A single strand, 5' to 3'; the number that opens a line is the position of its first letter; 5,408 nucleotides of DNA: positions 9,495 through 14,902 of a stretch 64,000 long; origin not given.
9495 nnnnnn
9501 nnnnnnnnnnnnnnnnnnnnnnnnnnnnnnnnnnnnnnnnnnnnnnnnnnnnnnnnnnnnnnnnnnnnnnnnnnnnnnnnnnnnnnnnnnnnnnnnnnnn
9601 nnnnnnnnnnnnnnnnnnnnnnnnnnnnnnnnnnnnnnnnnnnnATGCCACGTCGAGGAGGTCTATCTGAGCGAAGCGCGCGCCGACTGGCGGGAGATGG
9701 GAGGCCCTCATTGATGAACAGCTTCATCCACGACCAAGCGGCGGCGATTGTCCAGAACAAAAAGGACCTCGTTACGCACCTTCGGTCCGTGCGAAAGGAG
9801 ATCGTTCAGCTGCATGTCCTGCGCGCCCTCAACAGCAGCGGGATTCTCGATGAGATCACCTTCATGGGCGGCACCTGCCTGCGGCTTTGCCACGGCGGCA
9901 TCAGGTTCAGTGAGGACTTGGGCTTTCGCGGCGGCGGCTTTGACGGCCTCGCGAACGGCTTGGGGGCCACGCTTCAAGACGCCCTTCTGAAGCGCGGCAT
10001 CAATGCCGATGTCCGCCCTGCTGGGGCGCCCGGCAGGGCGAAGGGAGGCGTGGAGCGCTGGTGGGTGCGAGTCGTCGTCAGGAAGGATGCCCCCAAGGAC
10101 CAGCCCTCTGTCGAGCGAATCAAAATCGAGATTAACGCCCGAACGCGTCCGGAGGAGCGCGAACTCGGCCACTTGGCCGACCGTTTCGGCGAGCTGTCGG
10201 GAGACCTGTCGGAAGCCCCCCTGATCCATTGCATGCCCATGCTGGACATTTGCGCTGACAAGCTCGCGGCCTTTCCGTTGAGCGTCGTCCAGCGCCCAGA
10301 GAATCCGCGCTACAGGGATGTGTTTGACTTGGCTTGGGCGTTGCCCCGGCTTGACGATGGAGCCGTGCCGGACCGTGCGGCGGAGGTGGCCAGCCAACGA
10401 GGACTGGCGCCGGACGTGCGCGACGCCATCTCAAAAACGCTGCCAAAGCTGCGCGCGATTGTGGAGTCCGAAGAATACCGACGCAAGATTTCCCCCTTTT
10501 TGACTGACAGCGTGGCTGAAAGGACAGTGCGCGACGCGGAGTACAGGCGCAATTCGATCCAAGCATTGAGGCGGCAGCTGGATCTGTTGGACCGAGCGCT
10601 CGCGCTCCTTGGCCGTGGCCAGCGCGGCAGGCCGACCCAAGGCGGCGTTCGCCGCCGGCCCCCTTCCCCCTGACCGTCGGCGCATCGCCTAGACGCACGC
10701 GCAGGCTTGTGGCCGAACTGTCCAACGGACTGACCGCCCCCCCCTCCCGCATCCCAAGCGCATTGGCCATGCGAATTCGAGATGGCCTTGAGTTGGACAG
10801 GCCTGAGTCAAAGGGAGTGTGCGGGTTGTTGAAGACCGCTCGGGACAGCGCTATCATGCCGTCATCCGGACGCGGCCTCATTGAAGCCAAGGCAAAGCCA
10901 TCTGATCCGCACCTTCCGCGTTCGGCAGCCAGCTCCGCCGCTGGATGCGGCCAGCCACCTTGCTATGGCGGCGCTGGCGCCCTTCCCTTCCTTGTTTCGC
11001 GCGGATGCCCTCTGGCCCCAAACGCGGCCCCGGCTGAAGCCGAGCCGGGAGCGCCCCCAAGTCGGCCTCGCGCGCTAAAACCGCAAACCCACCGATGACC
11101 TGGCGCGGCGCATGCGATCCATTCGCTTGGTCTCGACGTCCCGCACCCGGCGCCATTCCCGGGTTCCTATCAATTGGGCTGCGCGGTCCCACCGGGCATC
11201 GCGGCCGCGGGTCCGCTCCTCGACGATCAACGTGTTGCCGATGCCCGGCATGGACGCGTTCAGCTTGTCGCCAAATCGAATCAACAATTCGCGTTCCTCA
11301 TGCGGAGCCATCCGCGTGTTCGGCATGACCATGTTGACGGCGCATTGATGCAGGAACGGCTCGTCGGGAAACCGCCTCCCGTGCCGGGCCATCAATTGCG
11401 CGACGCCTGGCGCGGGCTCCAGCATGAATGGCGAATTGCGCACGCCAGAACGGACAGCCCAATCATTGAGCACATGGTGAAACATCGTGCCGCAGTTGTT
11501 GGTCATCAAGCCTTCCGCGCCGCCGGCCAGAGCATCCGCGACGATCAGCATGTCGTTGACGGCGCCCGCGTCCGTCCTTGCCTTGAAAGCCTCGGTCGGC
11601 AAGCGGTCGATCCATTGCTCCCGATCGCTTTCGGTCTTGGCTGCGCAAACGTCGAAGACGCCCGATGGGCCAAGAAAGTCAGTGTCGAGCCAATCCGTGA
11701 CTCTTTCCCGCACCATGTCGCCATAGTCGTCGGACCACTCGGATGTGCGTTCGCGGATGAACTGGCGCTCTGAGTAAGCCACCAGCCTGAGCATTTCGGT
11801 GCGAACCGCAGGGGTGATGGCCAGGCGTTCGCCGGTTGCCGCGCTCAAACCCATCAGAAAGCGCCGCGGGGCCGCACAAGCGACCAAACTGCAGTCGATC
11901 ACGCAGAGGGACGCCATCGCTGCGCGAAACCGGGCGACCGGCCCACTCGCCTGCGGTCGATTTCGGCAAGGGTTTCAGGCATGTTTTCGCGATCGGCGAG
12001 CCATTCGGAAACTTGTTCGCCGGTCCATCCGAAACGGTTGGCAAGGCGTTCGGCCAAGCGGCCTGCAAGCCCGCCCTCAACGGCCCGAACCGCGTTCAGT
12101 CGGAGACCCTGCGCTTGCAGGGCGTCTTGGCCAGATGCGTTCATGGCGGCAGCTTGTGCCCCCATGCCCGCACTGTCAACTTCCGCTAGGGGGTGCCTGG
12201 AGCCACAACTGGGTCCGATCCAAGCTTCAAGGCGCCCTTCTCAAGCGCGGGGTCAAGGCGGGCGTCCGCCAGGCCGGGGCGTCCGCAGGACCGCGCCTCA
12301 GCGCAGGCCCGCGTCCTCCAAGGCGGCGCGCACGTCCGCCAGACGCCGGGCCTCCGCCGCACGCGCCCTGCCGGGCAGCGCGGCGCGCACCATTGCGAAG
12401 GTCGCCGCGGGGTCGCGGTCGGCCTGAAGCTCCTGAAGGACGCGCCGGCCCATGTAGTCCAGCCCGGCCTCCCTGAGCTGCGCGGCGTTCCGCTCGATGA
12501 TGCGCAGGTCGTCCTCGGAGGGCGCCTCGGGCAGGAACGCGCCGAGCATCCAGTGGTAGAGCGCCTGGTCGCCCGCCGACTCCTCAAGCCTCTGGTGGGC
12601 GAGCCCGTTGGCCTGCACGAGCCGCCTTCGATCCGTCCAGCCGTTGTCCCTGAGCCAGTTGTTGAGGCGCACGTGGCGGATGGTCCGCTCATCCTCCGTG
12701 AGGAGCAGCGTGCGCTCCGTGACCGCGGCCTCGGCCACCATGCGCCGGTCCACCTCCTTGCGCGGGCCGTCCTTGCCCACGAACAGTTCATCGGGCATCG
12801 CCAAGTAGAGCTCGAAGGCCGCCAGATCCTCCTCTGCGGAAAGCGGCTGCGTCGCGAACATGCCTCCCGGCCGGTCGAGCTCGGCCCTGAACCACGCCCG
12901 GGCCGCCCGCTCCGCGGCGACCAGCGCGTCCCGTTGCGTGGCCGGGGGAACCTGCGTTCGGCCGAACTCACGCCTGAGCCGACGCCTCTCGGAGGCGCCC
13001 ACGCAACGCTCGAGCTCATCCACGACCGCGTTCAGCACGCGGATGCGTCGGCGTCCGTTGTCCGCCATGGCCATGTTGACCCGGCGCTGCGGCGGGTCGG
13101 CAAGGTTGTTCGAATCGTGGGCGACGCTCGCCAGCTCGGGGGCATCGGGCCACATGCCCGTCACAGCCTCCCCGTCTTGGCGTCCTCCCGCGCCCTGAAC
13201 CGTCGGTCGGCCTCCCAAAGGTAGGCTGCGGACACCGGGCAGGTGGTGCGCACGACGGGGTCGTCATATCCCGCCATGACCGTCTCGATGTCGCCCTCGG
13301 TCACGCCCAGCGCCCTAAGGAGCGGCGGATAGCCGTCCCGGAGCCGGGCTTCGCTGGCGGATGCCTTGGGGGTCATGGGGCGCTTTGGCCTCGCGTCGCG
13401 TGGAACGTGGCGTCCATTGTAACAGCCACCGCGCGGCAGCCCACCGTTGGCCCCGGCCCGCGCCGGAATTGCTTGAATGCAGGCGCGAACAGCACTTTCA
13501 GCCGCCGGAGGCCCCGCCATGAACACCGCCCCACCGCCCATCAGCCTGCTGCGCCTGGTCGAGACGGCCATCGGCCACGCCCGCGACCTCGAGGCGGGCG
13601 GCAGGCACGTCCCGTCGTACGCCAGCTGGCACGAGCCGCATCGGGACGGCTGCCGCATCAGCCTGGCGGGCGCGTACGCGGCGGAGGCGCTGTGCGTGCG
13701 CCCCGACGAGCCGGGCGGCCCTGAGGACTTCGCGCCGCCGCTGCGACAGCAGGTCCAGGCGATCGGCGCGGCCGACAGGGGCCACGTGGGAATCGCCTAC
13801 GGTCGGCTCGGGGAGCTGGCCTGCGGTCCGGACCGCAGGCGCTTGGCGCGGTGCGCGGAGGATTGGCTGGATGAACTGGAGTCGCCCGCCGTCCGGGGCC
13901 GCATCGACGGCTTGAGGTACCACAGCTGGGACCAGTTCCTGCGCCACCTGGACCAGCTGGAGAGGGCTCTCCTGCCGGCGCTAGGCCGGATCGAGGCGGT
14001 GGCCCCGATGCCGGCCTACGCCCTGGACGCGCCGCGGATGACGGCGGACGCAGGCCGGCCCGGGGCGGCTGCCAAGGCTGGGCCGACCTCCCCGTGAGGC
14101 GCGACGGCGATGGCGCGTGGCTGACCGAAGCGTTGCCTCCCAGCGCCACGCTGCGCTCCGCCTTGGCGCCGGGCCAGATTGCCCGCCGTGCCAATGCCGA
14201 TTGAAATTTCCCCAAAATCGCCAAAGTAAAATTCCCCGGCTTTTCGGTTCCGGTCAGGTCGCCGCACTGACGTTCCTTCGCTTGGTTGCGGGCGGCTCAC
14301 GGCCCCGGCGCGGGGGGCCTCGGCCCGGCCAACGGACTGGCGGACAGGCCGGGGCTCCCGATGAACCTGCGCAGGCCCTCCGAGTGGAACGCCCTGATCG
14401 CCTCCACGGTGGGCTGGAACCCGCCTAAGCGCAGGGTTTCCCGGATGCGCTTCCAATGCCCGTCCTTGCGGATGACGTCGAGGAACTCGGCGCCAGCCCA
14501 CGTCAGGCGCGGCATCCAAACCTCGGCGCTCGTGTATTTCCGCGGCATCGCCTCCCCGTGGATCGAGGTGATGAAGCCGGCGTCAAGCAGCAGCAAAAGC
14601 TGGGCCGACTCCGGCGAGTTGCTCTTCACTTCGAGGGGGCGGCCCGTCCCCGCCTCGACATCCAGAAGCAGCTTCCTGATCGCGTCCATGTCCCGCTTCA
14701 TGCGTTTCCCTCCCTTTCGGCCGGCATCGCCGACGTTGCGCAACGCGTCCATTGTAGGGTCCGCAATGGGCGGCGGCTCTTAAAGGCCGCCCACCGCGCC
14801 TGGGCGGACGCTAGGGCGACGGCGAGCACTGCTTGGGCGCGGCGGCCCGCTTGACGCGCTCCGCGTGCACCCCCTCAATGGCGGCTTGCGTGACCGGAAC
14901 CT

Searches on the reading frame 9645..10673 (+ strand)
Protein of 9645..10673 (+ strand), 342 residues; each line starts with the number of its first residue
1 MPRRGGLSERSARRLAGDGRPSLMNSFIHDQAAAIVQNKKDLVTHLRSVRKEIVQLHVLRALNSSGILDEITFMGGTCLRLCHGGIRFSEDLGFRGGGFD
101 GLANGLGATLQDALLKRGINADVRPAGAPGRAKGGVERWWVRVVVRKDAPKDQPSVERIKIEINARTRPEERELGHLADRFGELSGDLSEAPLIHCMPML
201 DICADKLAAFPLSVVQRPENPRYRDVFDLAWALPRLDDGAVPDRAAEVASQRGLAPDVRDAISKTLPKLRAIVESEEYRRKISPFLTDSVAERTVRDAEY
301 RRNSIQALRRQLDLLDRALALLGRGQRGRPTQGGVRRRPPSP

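Call 16: search_protein_families(library=pfam, proteins=[window:9645-10673:+], max_evalue=0.01)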
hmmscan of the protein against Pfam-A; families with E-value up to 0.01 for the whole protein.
window:9645-10673:+ (342 aa): 1 family
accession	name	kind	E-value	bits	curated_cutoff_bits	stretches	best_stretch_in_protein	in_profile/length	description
PF08843.17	AbiEii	-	2e-21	77.5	22.5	1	58-288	2-222/238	Nucleotidyl transferase AbiEii toxin, Type IV TA system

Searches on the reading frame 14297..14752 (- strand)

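Call 16: search_protein_families(library=pfam, proteins=[window:14297-14752:-], max_evalue=0.01)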
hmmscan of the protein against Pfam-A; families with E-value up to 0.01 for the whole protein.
window:14297-14752:- (151 aa): 1 family
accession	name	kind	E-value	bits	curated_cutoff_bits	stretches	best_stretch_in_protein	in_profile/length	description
PF10711.15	DUF2513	-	5.8e-13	49.5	29.6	1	19-111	1-98/100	Hypothetical protein (DUF2513)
